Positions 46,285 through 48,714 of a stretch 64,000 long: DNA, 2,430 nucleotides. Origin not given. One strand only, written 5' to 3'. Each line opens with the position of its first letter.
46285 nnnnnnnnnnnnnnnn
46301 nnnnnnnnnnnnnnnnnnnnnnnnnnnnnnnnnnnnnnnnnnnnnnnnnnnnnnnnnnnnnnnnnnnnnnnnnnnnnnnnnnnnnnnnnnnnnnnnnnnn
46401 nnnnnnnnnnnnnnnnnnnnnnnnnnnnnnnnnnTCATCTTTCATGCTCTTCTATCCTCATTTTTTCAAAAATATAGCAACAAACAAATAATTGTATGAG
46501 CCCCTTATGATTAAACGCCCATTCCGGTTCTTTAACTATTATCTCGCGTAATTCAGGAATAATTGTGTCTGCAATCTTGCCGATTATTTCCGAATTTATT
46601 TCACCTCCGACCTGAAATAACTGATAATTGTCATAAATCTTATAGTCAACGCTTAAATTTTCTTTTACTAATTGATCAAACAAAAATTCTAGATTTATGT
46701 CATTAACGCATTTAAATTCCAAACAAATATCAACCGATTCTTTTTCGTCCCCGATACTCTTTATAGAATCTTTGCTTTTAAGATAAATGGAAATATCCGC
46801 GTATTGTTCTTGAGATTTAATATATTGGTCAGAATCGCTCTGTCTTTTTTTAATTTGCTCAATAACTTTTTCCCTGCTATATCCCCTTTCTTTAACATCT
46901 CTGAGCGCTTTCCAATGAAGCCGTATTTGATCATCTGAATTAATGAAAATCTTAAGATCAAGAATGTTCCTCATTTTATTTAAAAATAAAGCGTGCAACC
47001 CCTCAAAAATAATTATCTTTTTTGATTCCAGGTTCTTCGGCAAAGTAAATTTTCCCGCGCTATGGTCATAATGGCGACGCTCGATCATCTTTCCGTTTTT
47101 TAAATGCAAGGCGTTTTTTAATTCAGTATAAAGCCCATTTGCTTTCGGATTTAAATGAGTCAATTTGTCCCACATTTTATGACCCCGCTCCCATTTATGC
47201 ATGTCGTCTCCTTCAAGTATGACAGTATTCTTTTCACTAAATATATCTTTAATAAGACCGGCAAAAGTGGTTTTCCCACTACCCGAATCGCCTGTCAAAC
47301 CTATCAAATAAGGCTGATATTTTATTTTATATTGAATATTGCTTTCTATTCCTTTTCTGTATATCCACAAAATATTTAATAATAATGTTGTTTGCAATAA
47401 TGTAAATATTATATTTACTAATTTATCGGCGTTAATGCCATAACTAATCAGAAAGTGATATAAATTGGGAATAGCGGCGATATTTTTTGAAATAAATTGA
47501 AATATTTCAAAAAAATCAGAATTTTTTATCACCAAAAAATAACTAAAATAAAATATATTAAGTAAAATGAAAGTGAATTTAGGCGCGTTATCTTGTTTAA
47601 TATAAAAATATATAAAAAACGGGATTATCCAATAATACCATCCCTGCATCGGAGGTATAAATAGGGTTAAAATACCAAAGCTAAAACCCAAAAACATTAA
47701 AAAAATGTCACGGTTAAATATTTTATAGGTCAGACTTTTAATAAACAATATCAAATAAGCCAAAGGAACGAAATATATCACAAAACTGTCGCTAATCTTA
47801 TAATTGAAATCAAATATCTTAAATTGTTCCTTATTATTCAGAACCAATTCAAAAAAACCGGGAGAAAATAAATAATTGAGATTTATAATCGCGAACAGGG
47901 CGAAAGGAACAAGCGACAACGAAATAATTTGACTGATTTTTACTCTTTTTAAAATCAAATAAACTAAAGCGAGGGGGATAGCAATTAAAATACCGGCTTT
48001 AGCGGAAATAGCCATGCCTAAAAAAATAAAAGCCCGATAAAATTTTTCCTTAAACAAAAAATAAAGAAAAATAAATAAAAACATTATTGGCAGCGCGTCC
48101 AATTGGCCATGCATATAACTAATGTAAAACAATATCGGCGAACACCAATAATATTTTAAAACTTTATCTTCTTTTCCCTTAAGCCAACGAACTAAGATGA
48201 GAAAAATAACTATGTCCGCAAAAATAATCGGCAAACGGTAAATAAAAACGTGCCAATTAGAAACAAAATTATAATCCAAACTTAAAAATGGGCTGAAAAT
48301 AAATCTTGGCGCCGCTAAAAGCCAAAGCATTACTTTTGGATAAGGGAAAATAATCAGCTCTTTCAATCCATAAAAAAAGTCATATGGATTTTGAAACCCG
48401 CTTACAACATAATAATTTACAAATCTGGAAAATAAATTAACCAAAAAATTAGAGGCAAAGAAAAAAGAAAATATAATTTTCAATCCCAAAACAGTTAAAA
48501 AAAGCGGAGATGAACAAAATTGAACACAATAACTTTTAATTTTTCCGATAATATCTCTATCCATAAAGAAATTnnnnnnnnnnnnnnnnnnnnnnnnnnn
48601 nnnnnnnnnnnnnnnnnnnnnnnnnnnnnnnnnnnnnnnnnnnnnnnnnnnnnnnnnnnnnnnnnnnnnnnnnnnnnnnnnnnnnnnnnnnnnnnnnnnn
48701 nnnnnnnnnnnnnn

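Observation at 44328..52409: Unusual sub-cluster: membrane-domain/PRK-type kinase fusion with class II aldolase-like, HAD, GDPD-like, two nucleotidyltransferases, GtrA and AsnB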

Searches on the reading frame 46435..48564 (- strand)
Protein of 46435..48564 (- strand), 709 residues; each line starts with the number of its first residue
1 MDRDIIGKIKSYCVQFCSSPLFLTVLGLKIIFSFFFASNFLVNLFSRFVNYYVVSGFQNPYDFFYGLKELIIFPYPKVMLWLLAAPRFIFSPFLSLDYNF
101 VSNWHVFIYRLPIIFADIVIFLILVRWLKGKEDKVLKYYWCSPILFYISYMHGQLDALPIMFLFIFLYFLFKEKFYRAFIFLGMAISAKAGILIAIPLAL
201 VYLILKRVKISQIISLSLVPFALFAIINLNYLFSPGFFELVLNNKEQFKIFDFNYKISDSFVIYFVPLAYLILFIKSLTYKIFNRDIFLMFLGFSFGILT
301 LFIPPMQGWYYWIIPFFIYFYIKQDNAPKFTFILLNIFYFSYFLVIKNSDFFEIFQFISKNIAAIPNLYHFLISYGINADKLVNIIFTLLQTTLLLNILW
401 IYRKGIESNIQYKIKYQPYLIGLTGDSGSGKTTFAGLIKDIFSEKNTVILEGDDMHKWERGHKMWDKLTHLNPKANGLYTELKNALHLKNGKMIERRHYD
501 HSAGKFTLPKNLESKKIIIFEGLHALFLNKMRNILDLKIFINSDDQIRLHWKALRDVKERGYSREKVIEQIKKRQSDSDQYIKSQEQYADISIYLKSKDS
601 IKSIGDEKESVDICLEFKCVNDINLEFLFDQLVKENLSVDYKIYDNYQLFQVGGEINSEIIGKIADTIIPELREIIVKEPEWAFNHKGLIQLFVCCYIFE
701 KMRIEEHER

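Call 4: search_protein_families(library=pfam, proteins=[window:46435-48564:-], max_evalue=0.01)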
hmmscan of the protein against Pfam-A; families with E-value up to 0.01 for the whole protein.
window:46435-48564:- (709 aa): 4 families
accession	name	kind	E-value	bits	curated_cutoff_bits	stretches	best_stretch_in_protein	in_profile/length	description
PF00485.24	PRK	-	1.3e-38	133.3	22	1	420-594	1-188/196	Phosphoribulokinase / Uridine kinase family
PF06414.18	Zeta_toxin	-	0.00034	20.5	22.3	1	414-481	12-77/199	Zeta toxin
PF00005.33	ABC_tran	-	0.00054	21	25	1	420-477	13-69/137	ABC transporter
PF13238.12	AAA_18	-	0.0012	19.8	29.4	1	421-567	1-118/128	AAA domain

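Call 5: search_protein_families(library=ncbifam, proteins=[window:46435-48564:-], max_evalue=0.01)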
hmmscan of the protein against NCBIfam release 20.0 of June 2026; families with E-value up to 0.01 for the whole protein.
window:46435-48564:- (709 aa): 10 families
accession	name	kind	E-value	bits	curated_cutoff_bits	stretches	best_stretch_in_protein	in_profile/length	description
NF005655.0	PRK07429.1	subfamily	1e-54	185.9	236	1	417-669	7-266/326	phosphoribulokinase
NF004018.0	PRK05480.1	equivalog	2.7e-26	92.3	180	1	416-599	4-191/210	uridine kinase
TIGR00235.1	udk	equivalog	1.4e-24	86.9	220.3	1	418-599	6-191/207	uridine kinase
NF011997.0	PRK15453.1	equivalog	1.9e-14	53.8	362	1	420-594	7-206/290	phosphoribulokinase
NF005807.0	PRK07667.1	equivalog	0.00045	19.8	221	1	410-585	9-182/193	kinase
NF005115.0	PRK06547.1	equivalog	0.00049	19.5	173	1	416-557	13-140/172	hypothetical protein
NF006743.0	PRK09270.1-2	equivalog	0.00088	18.4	227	0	417-593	27-212/217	nucleoside/nucleotide kinase family protein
NF006085.0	PRK08233.1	equivalog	0.001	18.9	198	1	417-575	4-138/184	hypothetical protein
NF004041.0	PRK05541.1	subfamily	0.0011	19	127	1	414-466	3-56/176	adenylyl-sulfate kinase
TIGR01369.1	CPSaseII_lrg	equivalog_domain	0.0043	14.7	1027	1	515-599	445-525/1052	carbamoyl-phosphate synthase (glutamine-hydrolyzing) large subunit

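Call 8: find_homologous_proteins(query=window:46435-48564:-, max_evalue=0.00001)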
Query window:46435-48564:- (709 aa): 999 proteins with E <= 0.00001 among 8000 candidates; the best 120 are listed.
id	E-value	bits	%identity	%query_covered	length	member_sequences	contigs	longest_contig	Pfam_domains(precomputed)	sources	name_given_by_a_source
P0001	0.0e+0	1353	85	98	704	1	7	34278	PF00485.25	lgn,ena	-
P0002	0.0e+0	1333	83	100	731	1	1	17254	PF00485.25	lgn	-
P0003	0.0e+0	1306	80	100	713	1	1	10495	PF00485.25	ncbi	-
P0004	0.0e+0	1263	80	98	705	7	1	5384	PF00485.25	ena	-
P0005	0.0e+0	1165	72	100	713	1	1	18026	PF00485.25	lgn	-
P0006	0.0e+0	1163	72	100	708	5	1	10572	PF00485.25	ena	-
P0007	0.0e+0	1153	70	100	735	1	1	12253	PF00485.25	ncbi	-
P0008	0.0e+0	1150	71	99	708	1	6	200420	PF06414.19,PF00485.25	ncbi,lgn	-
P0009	0.0e+0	1143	71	99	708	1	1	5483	PF00485.25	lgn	-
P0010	0.0e+0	1096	69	98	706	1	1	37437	PF00485.25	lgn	-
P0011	0.0e+0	1066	65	100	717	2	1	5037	PF00485.25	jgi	-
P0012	0.0e+0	1046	64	99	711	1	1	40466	PF00485.25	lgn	-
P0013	2.4e-288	976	61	97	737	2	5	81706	PF00485.25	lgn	-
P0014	1.2e-286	971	61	100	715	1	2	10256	PF00485.25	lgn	-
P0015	4.2e-280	949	60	97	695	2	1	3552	PF00485.25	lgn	-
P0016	5.3e-280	949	60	99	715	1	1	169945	PF00485.25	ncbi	-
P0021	6.9e-270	915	58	99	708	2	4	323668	PF00485.25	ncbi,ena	-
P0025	6.5e-253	859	54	97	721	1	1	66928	PF00485.25,PF26314.1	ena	-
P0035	2.0e-244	831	54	98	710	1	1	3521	PF00485.25,PF03155.22,PF26314.1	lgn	-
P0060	1.6e-211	723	47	98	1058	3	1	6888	PF00596.28,PF00485.25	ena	-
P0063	1.4e-209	716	47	98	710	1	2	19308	PF00485.25,PF05208.20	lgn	-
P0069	4.5e-208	711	46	99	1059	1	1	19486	PF00596.28,PF00485.25,PF26314.1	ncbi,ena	-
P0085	1.4e-204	700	45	97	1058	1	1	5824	PF00596.28,PF00485.25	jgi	jgi:uridine kinase/ribulose-5-phosphate 4-epimerase/fuculose-1-phosphate aldolase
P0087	1.9e-204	699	47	97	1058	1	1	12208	PF00596.28,PF00485.25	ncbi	-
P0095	3.0e-202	692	44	99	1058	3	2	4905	PF00596.28,PF00485.25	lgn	-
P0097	4.5e-202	691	48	99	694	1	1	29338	PF09594.17,PF00485.25,PF03155.22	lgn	-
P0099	7.1e-202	691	46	97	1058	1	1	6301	PF00596.28,PF00485.25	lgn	-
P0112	2.2e-199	682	47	97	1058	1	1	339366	PF00596.28,PF00485.25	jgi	jgi:uridine kinase/ribulose-5-phosphate 4-epimerase/fuculose-1-phosphate aldolase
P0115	8.9e-199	680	47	97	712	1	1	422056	PF00485.25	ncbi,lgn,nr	ncbi:MAG: zeta toxin family protein [Cytophagales bacterium]|nr:zeta toxin family protein [Cytophaga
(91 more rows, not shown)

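Call 9: search_protein_families(library=pfam, proteins=[P0025, P0035, P0097, P0069, P0063, P0115], max_evalue=0.01)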
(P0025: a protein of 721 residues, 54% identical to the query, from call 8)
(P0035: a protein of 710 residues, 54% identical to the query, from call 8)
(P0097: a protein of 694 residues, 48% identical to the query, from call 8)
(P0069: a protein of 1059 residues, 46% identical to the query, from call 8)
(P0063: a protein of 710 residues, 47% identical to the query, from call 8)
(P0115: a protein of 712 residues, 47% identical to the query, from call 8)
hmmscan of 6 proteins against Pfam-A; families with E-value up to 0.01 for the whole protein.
P0025 (721 aa): 4 families
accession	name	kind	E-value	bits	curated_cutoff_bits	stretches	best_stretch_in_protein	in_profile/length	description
PF00485.24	PRK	-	1.5e-41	142.8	22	1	429-603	1-188/196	Phosphoribulokinase / Uridine kinase family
PF13238.12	AAA_18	-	0.00043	21.2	29.4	1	430-577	1-119/128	AAA domain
PF00005.33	ABC_tran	-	0.0012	19.8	25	1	429-496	13-79/137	ABC transporter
PF06414.18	Zeta_toxin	-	0.0067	16.3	22.3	0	424-466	13-56/199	Zeta toxin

P0035 (710 aa): 4 families
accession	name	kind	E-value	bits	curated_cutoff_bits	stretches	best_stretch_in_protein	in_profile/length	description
PF00485.24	PRK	-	3.4e-44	151.4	22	1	421-602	1-195/196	Phosphoribulokinase / Uridine kinase family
PF03155.21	Alg6_Alg8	-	6.9e-07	29.1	25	1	101-239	80-235/482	ALG6, ALG8 glycosyltransferase family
PF09594.16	GT87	-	0.00058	20.1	25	1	73-245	1-162/237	Glycosyltransferase family 87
PF06414.18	Zeta_toxin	-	0.0037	17.2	22.3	1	416-461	13-59/199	Zeta toxin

P0097 (694 aa): 5 families
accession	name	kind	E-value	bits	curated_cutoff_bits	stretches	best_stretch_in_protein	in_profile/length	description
PF00485.24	PRK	-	1e-40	140.1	22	1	415-591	1-190/196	Phosphoribulokinase / Uridine kinase family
PF09594.16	GT87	-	8.8e-06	26.1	25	1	73-249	1-174/237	Glycosyltransferase family 87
PF03155.21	Alg6_Alg8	-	0.00014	21.4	25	1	100-234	85-237/482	ALG6, ALG8 glycosyltransferase family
PF06414.18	Zeta_toxin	-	0.0013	18.6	22.3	1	410-454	13-58/199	Zeta toxin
PF13238.12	AAA_18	-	0.0029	18.5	29.4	1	416-545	1-107/128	AAA domain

P0069 (1059 aa): 3 families
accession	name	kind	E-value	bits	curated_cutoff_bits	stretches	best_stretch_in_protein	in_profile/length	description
PF00485.24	PRK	-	1.3e-37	130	22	1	424-598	1-188/196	Phosphoribulokinase / Uridine kinase family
PF00596.27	Aldolase_II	-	1.7e-21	77.4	22.2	1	741-919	15-175/183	Class II Aldolase and Adducin N-terminal domain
PF13238.12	AAA_18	-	0.0032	18.4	29.4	1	425-540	1-93/128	AAA domain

P0063 (710 aa): 4 families
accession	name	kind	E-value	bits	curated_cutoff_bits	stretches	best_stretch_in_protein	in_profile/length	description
PF00485.24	PRK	-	7.6e-37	127.5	22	1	422-601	1-193/196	Phosphoribulokinase / Uridine kinase family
PF05208.19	ALG3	-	1e-05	25.6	23.6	1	65-237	41-205/358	ALG3 protein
PF09594.16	GT87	-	0.0033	17.6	25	1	119-235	34-146/237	Glycosyltransferase family 87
PF00005.33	ABC_tran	-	0.0054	17.8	25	0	423-476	14-73/137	ABC transporter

P0115 (712 aa): 3 families
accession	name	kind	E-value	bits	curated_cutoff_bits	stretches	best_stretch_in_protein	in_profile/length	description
PF00485.24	PRK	-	4.3e-40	138.1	22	1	418-592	1-188/196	Phosphoribulokinase / Uridine kinase family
PF06414.18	Zeta_toxin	-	0.00022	21.2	22.3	1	414-456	14-57/199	Zeta toxin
PF00005.33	ABC_tran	-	0.00092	20.3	25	1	418-471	13-72/137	ABC transporter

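Call 10: search_solved_structures(query=window:46435-48564:-, max_evalue=0.01)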
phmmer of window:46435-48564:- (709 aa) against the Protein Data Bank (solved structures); distinct sequences matched with E-value up to 0.01: 21.
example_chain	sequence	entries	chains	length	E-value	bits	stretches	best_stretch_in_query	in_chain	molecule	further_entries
6hzk_A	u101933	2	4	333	6.7e-34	120.4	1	419-598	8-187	Phosphoribulokinase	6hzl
6kev_A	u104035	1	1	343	7e-34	120.3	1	419-598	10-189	Phosphoribulokinase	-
9qko_B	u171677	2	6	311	2.3e-33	118.7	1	417-599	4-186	cyanobacteria specific phoshoribulokinase from Hyella disjuncta PCC 6712 | cyanobacteria specific phosphoribulokinase from Chroococcidiopsis PCC 6712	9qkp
6gve_J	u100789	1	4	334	4e-33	117.8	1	419-595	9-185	Phosphoribulokinase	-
5b3f_A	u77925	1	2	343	5e-32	114.2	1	410-635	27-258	Phosphoribulokinase/uridine kinase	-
9qkn_A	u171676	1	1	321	1.9e-30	109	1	417-593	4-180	Uridine kinase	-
6h7h_A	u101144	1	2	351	4e-27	98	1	420-595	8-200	Phosphoribulokinase, chloroplastic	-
6kez_I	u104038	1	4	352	4.1e-27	98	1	420-595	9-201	Phosphoribulokinase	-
6kew_A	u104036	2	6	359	4.9e-27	97.7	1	420-595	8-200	Phosphoribulokinase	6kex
6h7g_A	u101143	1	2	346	5.6e-24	87.6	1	419-595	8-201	Phosphoribulokinase, chloroplastic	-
3w8r_A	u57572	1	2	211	4.1e-15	58.3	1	417-593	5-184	Uridine kinase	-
3asy_A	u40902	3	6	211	5.1e-15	58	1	417-593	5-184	Uridine kinase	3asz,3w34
6pwz_A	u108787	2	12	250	6.9e-12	47.6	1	416-594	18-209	Uridine-cytidine kinase 2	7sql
1udw_A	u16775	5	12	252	7.1e-12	47.6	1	416-594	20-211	Uridine-cytidine kinase 2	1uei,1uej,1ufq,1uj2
6n53_A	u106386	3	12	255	7.3e-12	47.6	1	416-594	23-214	Uridine-cytidine kinase 2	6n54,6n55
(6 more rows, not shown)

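Call 13: find_encoding_contigs(protein=P0112, flank=10000, max_places=2)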
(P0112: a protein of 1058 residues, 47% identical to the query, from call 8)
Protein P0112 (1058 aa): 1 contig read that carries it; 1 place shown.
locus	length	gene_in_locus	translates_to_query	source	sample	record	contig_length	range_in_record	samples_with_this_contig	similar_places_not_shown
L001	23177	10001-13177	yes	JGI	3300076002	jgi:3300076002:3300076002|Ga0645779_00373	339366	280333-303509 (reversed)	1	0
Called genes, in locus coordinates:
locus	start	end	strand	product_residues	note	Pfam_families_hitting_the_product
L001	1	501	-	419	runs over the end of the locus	PF16656:Pur_ac_phosph_N (faint)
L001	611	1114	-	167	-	-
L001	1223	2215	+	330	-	PF00389:2-Hacid_dh, PF02826:2-Hacid_dh_C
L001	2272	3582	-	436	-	PF01471:PG_binding_1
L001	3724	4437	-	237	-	-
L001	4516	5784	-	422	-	PF00579:tRNA-synt_1b, PF22421:SYY_C-terminal, PF01479:S4 (weak)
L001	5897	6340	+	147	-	PF03330:DPBB_1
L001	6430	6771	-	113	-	PF01329:Pterin_4a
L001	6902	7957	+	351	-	PF01370:Epimerase, PF04321:RmlD_sub_bind, PF16363:GDP_Man_Dehyd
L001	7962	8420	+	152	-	PF00293:NUDIX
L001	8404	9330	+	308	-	PF01370:Epimerase, PF02719:Polysacc_synt_2 (faint), PF04321:RmlD_sub_bind, PF16363:GDP_Man_Dehyd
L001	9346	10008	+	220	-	PF00702:Hydrolase, PF13419:HAD_2, PF13242:Hydrolase_like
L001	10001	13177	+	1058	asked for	PF00485:PRK, PF00596:Aldolase_II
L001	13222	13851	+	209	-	-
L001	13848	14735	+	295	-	PF12804:NTP_transf_3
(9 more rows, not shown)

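Call 14: find_encoding_contigs(protein=P0115, flank=10000, max_places=2)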
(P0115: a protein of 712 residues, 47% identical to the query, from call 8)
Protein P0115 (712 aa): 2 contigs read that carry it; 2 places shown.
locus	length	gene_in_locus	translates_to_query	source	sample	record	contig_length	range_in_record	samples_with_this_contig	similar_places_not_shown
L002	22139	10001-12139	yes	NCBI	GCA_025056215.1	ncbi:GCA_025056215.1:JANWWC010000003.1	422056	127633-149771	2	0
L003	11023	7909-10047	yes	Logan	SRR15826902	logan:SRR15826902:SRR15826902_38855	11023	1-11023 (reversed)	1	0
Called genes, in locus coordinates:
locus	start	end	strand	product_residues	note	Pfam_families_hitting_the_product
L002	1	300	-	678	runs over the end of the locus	PF14121:Porin_10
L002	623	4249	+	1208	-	PF23653:DUF7149, PF25120:DUF7814, PF20473:MmeI_Mtase, PF07669:Eco57I, PF12950:TaqI_C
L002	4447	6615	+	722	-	PF26550:Tricorn_2nd (faint), PF00930:DPPIV_N, PF26549:Tricorn_N (faint), PF02129:Peptidase_S15, PF20434:BD-FAE (faint), PF01738:DLH (weak), PF00326:Peptidase_S9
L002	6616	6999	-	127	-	PF09345:SiaC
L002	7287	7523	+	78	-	PF00550:PP-binding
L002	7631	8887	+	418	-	PF00109:ketoacyl-synt, PF02801:Ketoacyl-synt_C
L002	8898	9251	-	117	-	PF08378:NERD (weak), PF02021:UPF0102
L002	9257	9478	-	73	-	-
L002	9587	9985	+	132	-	PF00293:NUDIX, PF14815:NUDIX_4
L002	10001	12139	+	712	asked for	PF00485:PRK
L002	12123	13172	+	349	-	PF00596:Aldolase_II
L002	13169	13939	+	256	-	PF12804:NTP_transf_3 (weak)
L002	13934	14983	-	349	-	PF01546:Peptidase_M20, PF07687:M20_dimer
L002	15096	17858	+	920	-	PF00311:PEPcase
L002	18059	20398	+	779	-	PF13188:PAS_8 (faint), PF08447:PAS_3 (faint), PF00989:PAS, PF08448:PAS_4, PF13426:PAS_9, PF00512:HisKA (faint), PF02518:HATPase_c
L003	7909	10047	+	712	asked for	PF00485:PRK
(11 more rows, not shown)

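Call 18: find_encoding_contigs(protein=P0008, flank=10000, max_places=2)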
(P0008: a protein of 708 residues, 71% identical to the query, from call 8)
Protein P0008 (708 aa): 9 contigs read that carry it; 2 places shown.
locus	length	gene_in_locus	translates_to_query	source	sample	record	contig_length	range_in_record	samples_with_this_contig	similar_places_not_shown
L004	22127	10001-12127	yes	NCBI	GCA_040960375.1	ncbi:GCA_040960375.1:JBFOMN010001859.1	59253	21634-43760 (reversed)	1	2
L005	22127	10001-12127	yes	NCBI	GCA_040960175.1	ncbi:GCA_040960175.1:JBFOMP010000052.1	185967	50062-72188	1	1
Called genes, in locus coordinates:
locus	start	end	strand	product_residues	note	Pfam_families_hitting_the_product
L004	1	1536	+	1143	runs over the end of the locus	-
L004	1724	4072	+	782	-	PF04932:Wzy_C, PF07719:TPR_2 (faint), PF13181:TPR_8 (faint), PF14559:TPR_19 (faint)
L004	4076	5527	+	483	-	PF04932:Wzy_C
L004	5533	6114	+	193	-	-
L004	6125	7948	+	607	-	PF13522:GATase_6, PF13537:GATase_7, PF00733:Asn_synthase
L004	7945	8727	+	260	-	PF00483:NTP_transferase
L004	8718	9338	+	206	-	-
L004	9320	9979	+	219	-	PF00702:Hydrolase, PF13419:HAD_2, PF13242:Hydrolase_like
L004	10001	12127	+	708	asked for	PF00485:PRK, PF06414:Zeta_toxin (weak)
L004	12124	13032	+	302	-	PF00596:Aldolase_II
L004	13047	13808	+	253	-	PF00483:NTP_transferase (weak), PF12804:NTP_transf_3 (weak)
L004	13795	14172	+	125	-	PF04138:GtrA_DPMS_TM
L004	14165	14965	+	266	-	PF13489:Methyltransf_23, PF05148:Methyltransf_8 (weak), PF08241:Methyltransf_11, PF08242:Methyltransf_12, PF13649:Methyltransf_25, PF20922:Anamorsin_N (weak), PF13847:Methyltransf_31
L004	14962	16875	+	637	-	-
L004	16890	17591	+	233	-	PF00535:Glycos_transf_2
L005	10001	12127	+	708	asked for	PF00485:PRK, PF06414:Zeta_toxin (weak)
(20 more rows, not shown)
